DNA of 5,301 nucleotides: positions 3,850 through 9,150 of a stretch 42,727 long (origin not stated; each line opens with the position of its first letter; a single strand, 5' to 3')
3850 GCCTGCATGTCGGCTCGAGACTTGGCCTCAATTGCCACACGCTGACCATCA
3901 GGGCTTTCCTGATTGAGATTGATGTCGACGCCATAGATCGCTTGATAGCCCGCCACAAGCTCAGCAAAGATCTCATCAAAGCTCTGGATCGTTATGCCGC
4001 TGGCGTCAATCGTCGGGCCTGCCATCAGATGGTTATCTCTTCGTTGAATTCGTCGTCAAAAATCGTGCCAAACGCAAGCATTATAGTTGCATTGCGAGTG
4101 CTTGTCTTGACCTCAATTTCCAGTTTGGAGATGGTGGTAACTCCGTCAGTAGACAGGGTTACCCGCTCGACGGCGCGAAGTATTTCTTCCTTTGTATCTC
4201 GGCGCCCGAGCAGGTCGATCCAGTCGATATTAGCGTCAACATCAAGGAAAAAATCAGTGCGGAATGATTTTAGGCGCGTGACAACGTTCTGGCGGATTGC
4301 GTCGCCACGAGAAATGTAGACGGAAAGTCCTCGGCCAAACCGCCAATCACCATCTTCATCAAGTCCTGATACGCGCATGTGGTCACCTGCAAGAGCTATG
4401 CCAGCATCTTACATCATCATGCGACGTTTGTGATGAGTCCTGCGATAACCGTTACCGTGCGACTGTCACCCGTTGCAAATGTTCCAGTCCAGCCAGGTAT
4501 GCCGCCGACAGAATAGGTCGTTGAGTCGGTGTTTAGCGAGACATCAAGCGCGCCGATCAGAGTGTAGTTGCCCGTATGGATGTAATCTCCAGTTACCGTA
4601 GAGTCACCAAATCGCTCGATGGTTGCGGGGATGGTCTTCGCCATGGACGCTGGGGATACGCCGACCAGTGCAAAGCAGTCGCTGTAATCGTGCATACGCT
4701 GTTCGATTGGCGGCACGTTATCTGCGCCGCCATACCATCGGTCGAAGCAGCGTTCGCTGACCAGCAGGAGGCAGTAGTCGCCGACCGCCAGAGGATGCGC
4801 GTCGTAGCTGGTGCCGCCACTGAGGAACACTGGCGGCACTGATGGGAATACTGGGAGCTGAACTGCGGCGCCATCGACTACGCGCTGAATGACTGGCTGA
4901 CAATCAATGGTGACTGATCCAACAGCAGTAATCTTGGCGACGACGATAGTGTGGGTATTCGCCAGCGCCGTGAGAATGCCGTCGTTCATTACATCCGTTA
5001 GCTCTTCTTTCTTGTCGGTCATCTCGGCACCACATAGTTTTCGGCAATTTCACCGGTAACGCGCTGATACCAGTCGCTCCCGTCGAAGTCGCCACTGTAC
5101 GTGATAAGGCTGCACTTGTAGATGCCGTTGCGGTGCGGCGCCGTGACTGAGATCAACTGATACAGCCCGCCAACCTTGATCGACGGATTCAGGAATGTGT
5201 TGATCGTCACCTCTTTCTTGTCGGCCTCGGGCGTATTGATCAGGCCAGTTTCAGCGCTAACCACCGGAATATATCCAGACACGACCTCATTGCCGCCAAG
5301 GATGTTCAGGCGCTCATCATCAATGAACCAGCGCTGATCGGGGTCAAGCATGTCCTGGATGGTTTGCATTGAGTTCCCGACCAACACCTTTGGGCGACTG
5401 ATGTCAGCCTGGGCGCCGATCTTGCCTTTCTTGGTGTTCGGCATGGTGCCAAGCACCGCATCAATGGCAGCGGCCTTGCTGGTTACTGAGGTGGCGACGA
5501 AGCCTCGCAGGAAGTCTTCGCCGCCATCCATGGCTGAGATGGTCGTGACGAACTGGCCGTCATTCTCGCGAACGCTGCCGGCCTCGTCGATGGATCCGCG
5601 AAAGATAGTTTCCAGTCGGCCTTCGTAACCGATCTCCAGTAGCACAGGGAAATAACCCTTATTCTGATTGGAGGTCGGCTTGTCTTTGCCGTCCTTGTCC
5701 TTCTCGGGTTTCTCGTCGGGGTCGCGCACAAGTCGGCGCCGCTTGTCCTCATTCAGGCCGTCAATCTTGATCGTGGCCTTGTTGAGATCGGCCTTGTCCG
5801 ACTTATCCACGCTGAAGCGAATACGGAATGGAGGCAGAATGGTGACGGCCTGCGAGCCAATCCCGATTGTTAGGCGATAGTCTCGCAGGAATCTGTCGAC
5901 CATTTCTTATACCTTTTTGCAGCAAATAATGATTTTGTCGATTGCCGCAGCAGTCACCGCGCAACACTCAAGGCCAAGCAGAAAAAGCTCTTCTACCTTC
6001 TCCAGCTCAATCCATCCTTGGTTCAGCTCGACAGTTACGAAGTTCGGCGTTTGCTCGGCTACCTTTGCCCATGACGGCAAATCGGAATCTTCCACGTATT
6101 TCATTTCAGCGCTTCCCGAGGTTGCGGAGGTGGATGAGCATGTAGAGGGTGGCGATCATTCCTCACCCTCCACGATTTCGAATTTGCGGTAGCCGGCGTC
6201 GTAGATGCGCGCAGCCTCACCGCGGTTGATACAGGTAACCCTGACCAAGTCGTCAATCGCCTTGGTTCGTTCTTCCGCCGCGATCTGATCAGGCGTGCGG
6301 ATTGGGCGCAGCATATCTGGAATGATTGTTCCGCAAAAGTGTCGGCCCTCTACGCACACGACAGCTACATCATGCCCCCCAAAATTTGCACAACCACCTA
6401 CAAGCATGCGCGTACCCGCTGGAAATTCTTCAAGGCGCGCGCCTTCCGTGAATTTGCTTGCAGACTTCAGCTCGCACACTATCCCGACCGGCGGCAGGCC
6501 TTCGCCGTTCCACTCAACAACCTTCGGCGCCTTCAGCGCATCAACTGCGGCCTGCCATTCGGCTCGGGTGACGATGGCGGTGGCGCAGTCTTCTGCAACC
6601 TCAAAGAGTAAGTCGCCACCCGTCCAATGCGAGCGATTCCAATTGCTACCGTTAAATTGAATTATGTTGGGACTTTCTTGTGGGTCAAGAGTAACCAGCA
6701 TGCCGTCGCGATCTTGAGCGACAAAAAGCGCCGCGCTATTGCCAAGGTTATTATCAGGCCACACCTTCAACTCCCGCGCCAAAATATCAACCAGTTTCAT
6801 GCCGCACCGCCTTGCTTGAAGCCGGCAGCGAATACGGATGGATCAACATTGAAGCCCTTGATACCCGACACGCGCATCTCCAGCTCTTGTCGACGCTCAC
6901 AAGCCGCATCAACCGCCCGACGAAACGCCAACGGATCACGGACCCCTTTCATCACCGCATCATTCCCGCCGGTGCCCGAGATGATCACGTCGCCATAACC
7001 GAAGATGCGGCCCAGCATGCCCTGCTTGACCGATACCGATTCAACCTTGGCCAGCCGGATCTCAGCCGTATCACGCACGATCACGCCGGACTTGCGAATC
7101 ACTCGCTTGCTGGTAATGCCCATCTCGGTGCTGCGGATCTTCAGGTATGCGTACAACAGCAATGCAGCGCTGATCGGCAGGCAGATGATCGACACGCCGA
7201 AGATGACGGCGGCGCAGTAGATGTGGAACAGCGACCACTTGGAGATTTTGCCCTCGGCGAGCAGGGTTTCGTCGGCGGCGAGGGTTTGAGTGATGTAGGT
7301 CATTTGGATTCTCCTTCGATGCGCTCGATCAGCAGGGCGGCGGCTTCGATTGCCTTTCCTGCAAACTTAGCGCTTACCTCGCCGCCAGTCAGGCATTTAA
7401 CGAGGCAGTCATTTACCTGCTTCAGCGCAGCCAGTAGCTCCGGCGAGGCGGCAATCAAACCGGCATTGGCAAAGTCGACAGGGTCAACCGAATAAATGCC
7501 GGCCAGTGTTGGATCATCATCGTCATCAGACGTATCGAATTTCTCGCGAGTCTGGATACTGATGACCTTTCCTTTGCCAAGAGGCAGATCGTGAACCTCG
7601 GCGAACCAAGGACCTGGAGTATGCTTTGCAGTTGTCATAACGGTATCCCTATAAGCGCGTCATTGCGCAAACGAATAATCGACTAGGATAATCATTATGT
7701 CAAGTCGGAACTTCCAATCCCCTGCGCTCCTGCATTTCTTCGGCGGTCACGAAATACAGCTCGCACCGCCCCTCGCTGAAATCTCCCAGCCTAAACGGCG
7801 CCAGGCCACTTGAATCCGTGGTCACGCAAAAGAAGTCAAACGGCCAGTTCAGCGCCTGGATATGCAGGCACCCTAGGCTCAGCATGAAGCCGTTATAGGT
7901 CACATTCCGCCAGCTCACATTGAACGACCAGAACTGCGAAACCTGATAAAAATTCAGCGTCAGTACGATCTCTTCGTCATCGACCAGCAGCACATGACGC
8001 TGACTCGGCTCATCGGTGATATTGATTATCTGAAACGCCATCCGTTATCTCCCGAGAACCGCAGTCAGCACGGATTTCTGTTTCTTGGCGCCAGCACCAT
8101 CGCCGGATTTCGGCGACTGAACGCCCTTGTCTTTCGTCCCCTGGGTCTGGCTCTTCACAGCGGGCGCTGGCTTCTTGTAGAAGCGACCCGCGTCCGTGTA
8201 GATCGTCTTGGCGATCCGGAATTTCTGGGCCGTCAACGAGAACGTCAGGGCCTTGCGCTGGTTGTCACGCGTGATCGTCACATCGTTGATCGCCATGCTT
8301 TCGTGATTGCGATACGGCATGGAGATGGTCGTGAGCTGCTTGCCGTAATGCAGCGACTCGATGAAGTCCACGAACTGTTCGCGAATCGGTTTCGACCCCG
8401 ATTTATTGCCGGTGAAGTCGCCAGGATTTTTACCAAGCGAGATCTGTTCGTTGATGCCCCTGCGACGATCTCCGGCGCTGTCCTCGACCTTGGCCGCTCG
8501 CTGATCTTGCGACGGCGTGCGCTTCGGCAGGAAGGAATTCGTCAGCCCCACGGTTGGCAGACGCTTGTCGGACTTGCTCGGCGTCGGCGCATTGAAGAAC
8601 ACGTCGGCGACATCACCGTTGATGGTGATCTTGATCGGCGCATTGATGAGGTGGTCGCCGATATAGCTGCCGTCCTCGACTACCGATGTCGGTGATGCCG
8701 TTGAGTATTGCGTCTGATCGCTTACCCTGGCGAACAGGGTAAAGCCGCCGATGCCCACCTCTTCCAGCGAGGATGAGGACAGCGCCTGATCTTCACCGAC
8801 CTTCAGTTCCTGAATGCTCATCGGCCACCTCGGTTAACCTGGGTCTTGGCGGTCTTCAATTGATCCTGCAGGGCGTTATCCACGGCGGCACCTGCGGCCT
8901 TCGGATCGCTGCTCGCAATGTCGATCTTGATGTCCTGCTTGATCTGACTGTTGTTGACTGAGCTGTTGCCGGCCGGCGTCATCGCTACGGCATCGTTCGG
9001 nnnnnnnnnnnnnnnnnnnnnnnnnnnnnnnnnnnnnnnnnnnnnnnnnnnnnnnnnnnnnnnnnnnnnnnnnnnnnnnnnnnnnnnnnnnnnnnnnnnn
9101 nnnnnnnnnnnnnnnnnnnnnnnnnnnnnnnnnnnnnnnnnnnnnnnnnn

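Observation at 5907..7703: Four-gene accessory cassette with its own promoter inserted in the baseplate module (membrane bPH-domain protein inside)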

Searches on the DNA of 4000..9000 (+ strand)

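Call 3: search_dna_similar(query=window:4000-9000:+, collection=phages, mode=near, max_rows=30)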
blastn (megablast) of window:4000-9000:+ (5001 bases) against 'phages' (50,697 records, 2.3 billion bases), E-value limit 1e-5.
No match.

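Call 94: search_rna_families(source=window, start=5700, end=8100, threshold=evalue, max_evalue=1)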
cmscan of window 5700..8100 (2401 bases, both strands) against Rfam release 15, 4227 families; matches with E-value up to 1: 1.
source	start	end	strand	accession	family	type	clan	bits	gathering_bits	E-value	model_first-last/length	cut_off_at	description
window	5775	5857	+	RF01129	sR44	Gene; snRNA; snoRNA; CD-box;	-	18.8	45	0.12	1-55/55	no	Small nucleolar RNA sR44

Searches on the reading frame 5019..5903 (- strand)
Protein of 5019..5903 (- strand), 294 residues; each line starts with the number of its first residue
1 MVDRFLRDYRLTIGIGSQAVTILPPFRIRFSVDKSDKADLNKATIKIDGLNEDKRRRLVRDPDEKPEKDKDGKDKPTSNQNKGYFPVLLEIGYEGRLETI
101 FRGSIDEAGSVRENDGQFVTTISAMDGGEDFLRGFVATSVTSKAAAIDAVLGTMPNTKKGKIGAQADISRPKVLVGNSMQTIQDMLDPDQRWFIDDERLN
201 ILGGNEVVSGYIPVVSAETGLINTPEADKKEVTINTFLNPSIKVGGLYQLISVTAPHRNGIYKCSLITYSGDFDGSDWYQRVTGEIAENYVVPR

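Call 4: search_protein_families(library=pfam, proteins=[window:5019-5903:-], max_evalue=0.01)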
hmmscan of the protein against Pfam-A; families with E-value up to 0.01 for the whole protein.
window:5019-5903:- (294 aa): 1 family
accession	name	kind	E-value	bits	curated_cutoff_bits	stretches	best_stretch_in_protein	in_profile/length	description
PF22759.1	E217_GP41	-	1.4e-15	57.7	27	1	11-270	4-265/279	Baseplate hub gp41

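Call 7: search_dna_similar(query=window:5019-5903:-, collection=phages, mode=protein, max_rows=40)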
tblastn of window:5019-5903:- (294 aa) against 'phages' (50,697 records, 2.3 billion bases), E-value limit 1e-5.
Records with a match: 125; places in all: 126; records where one place covers at least 80% of the query: 124.
Best place of each record, by identity: <60% 125.
By first word of the organism name: Salmonella 46; Rhizobium 16; Escherichia 11; Vibrio 9; Burkholderia 7; Acinetobacter 4; Proteus 3; Erwinia 2; Haemophilus 2; Aggregatibacter 2; and 16 more.
By host as written in the record: Salmonella enterica subsp. enterica serovar Enteritidis PT1 14; - 10; Rhizobium etli GR56 5; Salmonella enterica 5; Salmonella enterica subsp. enterica serovar Enteritidis ST11 3; Escherichia coli 3; Salmonella sp. 3; Vibrio parahaemolyticus 2; and 64 more.
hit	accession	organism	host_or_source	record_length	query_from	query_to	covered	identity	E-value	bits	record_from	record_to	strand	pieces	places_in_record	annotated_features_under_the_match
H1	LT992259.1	Yersinia phage fEV-1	-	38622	2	292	99%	48.1%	8e-80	268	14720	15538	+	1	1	g22: Phage protein | g22: ribosome_binding_site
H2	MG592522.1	Vibrio phage 1.154.O._10N.222.52.B12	Vibrio sp.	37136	1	294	100%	41.7%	3e-60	212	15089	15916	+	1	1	hypothetical protein (x3)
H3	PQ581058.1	Vibrio phage vB_VpM-PP270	Vibrio parahaemolyticus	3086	1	294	100%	41.4%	4e-61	214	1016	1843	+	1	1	baseplate hub | baseplate stabilizing protein | baseplate spike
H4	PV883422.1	Vibrio phage vB_VpM-PP270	Vibrio parahaemolyticus VP270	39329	1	294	100%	41.4%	8e-61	214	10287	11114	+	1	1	baseplate hub protein | baseplate stabilizing protein | baseplate spike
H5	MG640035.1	Vibrio phage Athena1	Vibrio alginolyticus V1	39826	1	294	100%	41.4%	1e-57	204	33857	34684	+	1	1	hypothetical protein (x3)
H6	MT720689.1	Vibrio phage XM1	Vibrio rotiferianus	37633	1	294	100%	40.7%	9e-60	211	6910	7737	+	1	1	hypothetical protein (x3)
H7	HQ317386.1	Vibrio phage VBM1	Vibrio parahaemolyticus RIMD2210633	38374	1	294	100%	40.7%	2e-59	209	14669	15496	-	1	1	hypothetical protein (x3)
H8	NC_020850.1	Vibrio phage VBM1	Vibrio parahaemolyticus RIMD2210633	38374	1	294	100%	40.7%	2e-59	209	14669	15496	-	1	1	baseplate hub | hypothetical protein | baseplate spike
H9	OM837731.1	Vibrio phage vB_Vp_PvVp04_M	Vibrio parahaemolyticus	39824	1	294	100%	40.3%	1e-59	210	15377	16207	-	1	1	hypothetical protein (x3)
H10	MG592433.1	Vibrio phage 1.052.A._10N.286.46.C3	Enterovibrio norvegicus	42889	1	294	100%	36.9%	1e-53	193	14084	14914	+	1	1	hypothetical protein (x3)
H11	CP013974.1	Erwinia phage LS-2018a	Erwinia tracheiphila MDcuke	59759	2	282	96%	29.7%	1e-24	108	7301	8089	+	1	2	record has no annotation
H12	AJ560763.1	Haemophilus phage Aaphi23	Actinobacillus actinomycetemcomitans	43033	1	283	96%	28.5%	1e-21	100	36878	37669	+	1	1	hypothetical protein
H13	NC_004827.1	Haemophilus phage Aaphi23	Actinobacillus actinomycetemcomitans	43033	1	283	96%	28.5%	1e-21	100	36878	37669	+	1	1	baseplate hub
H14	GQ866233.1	Aggregatibacter phage S1249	Aggregatibacter actinomycetemcomitans ...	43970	1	283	96%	28.5%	2e-21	100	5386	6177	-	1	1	phage-related protein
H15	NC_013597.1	Aggregatibacter phage S1249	Aggregatibacter actinomycetemcomitans ...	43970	1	283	96%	28.5%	2e-21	100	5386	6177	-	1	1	baseplate hub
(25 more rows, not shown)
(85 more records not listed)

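Call 9: get_annotated_region(hit=H1, flank=6000)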
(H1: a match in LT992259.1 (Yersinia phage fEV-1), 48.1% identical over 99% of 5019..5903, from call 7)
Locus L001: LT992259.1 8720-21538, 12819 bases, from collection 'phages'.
description: Yersinia phage fEV-1 genome assembly, complete genome: monopartite.
organism: Yersinia phage fEV-1 (NCBI taxid 2077277)
taxonomy: Viruses; Duplodnaviria; Heunggongvirae; Uroviricota; Caudoviricetes
host: -; source: -; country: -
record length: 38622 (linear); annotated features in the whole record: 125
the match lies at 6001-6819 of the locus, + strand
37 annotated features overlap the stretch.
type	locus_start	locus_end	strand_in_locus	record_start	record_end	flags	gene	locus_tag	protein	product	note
CDS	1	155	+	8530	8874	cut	g13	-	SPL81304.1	hypothetical protein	-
regulatory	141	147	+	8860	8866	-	g13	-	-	ribosome_binding_site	-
CDS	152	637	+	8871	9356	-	g14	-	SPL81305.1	hypothetical protein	-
regulatory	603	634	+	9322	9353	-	g14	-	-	promoter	-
regulatory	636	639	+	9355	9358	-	-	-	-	ribosome_binding_site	-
CDS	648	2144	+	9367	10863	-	g15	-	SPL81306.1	Phage-related protein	-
regulatory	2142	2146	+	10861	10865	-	-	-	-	ribosome_binding_site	-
CDS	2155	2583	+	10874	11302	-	g16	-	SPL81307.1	hypothetical protein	-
regulatory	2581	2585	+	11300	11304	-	-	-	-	ribosome_binding_site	-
CDS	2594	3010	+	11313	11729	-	g17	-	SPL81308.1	hypothetical protein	-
regulatory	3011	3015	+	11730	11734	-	-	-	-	ribosome_binding_site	-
CDS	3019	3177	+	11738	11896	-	g18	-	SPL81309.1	hypothetical protein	-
regulatory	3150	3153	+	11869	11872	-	g18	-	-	ribosome_binding_site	-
CDS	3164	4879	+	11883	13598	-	g19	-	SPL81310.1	Putative bacteriophage protein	-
regulatory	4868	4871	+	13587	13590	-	g19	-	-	ribosome_binding_site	-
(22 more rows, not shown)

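Call 10: get_annotated_region(hit=H4, flank=6000)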
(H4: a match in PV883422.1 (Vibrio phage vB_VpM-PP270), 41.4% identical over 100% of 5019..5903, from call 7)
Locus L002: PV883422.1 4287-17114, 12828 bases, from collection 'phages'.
description: Vibrio phage vB_VpM-PP270, complete genome.
organism: Vibrio phage vB_VpM-PP270 (NCBI taxid 3384823)
taxonomy: Viruses; Duplodnaviria; Heunggongvirae; Uroviricota; Caudoviricetes
host: Vibrio parahaemolyticus VP270; source: aquaculture water; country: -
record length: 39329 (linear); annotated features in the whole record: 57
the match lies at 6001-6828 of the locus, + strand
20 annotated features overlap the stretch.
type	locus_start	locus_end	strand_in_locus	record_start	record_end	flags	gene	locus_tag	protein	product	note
CDS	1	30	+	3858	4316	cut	-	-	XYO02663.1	neck protein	-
CDS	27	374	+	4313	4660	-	-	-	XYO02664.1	head-closure protein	-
CDS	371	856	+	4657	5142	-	-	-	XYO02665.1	tail terminator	-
CDS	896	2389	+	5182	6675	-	-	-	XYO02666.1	tail sheath protein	-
CDS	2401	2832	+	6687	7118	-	-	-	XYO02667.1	tail tube protein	-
CDS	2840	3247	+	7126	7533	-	-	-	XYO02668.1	hypothetical protein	-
CDS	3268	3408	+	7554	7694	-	-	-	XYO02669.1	hypothetical protein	-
CDS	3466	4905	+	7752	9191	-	-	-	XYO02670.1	tail tape measure protein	-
CDS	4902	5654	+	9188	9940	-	-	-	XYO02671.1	baseplate organization protein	-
CDS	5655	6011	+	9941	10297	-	-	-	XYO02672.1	baseplate stabilizing protein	-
CDS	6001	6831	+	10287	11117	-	-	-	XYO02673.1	baseplate hub protein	-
CDS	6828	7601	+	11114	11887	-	-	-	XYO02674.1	baseplate spike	-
CDS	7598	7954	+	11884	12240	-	-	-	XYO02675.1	tail sheath initiator protein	-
CDS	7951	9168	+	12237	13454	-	-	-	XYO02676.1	baseplate wedge protein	-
CDS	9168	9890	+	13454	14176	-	-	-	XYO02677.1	baseplate wedge protein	-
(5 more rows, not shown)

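Call 11: search_protein_families(library=phrogs, proteins=[window:5019-5903:-], max_evalue=0.01)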
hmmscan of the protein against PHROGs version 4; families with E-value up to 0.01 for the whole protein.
window:5019-5903:- (294 aa): 3 families
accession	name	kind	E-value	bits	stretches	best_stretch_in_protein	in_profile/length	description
phrog_196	-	tail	1.6e-47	163.3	1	3-288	83-362/536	baseplate hub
phrog_20677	-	unknown function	1.1e-09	38.2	1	87-248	222-392/631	-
phrog_38154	-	unknown function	8.4e-07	29.7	1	1-63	1-64/159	-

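Call 20: find_related_loci(query=window:5019-5903:-, collection=viral_contigs, flank=6000)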
Query window:5019-5903:- (294 aa) in viral_contigs; peptide patterns used: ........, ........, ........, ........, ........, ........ (x = any residue, [..] = any of these).
21 stretches matched a pattern; 6 encode a relative of the query (tblastn E <= 1e-3); 6 distinct loci.
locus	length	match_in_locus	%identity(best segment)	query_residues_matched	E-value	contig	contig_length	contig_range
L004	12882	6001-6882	98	1-294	0e+0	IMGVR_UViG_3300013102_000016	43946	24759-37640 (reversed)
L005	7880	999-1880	90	1-294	0e+0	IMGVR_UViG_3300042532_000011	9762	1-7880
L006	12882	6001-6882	89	1-294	0e+0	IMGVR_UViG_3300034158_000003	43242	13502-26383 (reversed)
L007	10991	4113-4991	88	1-293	5e-177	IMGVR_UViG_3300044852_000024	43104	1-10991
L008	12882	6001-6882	84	1-294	7e-171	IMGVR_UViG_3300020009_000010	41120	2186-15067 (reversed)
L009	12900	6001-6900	85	1-294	5e-170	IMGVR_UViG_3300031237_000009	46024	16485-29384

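Call 65: search_protein_families(library=pfam, proteins=[L007:2409-2753:+, L007:2750-3022:+, L008:4775-4993:+, L009:4557-4883:+, L006:5801-6001:+], max_evalue=0.01)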
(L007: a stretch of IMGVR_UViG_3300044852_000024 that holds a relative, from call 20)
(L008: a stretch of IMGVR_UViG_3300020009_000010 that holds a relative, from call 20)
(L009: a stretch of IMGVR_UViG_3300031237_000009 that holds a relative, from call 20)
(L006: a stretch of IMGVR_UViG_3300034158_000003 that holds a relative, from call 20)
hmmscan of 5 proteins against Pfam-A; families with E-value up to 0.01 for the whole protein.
L007:2409-2753:+ (114 aa): 0 families

L007:2750-3022:+ (90 aa): 0 families

L008:4775-4993:+ (72 aa): 0 families

L009:4557-4883:+ (108 aa): 0 families

L006:5801-6001:+ (66 aa): 0 families

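Call 66: search_protein_families(library=phrogs, proteins=[L007:2409-2753:+, L007:2750-3022:+, L008:4775-4993:+, L009:4557-4883:+, L006:5801-6001:+], max_evalue=0.01)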
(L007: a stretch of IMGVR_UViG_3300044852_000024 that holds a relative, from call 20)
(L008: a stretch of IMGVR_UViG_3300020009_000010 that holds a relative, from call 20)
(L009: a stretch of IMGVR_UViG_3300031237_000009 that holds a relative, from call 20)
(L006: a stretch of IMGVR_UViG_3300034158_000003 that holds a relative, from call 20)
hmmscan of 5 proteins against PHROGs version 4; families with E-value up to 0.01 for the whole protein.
L007:2409-2753:+ (114 aa): 4 families
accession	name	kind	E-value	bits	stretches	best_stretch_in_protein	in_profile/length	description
phrog_2201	-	unknown function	6.3e-17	63.1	1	54-114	155-216/226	-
phrog_37111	-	unknown function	7.3e-12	46.6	1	55-112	70-127/130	-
phrog_20565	-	unknown function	2.4e-06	28.7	1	59-113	15-70/71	-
phrog_30599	-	transcription regulation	0.00065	21.2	1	60-112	44-95/100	transcriptional regulator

L007:2750-3022:+ (90 aa): 0 families

L008:4775-4993:+ (72 aa): 4 families
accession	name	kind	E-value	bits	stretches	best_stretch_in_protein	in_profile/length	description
phrog_2201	-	unknown function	3.7e-19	70.4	1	1-71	136-217/226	-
phrog_37111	-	unknown function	1.6e-09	39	1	24-70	79-129/130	-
phrog_30599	-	transcription regulation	2e-08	35.6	1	25-70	49-97/100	transcriptional regulator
phrog_20565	-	unknown function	3.3e-07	31.5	1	26-69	22-70/71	-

L009:4557-4883:+ (108 aa): 3 families
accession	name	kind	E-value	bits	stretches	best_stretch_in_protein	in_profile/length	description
phrog_2201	-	unknown function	4.7e-16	60.2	1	1-108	136-216/226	-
phrog_37111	-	unknown function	1.2e-06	29.8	1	50-106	78-127/130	-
phrog_20565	-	unknown function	0.0006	21.1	1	53-107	22-70/71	-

L006:5801-6001:+ (66 aa): 0 families

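Call 86: search_protein_families(library=pfam, proteins=[L004:4766-5314:+, L009:4880-5443:+, L007:3019-3507:+, L008:4990-5457:+], max_evalue=1)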
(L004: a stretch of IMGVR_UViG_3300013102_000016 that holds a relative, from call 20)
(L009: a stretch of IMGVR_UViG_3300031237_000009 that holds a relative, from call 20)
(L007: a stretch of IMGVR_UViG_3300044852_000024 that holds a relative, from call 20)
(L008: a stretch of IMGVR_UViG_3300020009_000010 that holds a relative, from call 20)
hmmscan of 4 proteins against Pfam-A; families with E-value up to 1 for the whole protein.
L004:4766-5314:+ (182 aa): 2 families
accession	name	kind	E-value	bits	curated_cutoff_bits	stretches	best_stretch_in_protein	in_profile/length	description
PF03703.20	bPH_2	-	3.8e-14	53.1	22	1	57-128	2-75/78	Bacterial PH domain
PF14470.12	bPH_3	-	0.14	13.1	23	1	59-99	23-65/95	Bacterial PH domain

L009:4880-5443:+ (187 aa): 3 families
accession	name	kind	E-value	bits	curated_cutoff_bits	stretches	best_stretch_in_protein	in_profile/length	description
PF03703.20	bPH_2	-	1.8e-15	57.4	22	1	59-131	2-76/78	Bacterial PH domain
PF14470.12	bPH_3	-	0.17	12.8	23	1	58-100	20-64/95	Bacterial PH domain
PF24649.1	DUF7642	-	0.22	12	27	1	78-133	31-91/100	Domain of unknown function (DUF7642)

L007:3019-3507:+ (162 aa): 2 families
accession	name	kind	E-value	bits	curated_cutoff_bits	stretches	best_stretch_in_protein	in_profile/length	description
PF03703.20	bPH_2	-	2.9e-16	59.9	22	1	57-129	2-76/78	Bacterial PH domain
PF14470.12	bPH_3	-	0.023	15.6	23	1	56-98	20-64/95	Bacterial PH domain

L008:4990-5457:+ (155 aa): 4 families
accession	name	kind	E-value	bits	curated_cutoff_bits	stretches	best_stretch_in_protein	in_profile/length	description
PF03703.20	bPH_2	-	9.2e-16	58.3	22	1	57-129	2-76/78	Bacterial PH domain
PF14470.12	bPH_3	-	0.044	14.7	23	1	52-99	13-65/95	Bacterial PH domain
PF09656.15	PGPGW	-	0.065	13.2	23.3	1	32-67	11-46/53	Putative transmembrane protein (PGPGW)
PF24649.1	DUF7642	-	0.095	13.1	27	1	76-138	31-98/100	Domain of unknown function (DUF7642)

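Call 96: find_related_loci(query=window:5019-5903:-, collection=metagenome_contigs, flank=5000)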
Query window:5019-5903:- (294 aa) in metagenome_contigs; peptide patterns used: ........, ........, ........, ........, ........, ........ (x = any residue, [..] = any of these).
197 stretches matched a pattern; 3 encode a relative of the query (tblastn E <= 1e-3); 3 distinct loci.
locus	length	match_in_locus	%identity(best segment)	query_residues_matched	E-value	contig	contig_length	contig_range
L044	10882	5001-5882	98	1-294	0e+0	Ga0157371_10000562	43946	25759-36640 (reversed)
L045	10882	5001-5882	84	1-294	3e-171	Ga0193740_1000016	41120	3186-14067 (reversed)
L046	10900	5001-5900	85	1-294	2e-170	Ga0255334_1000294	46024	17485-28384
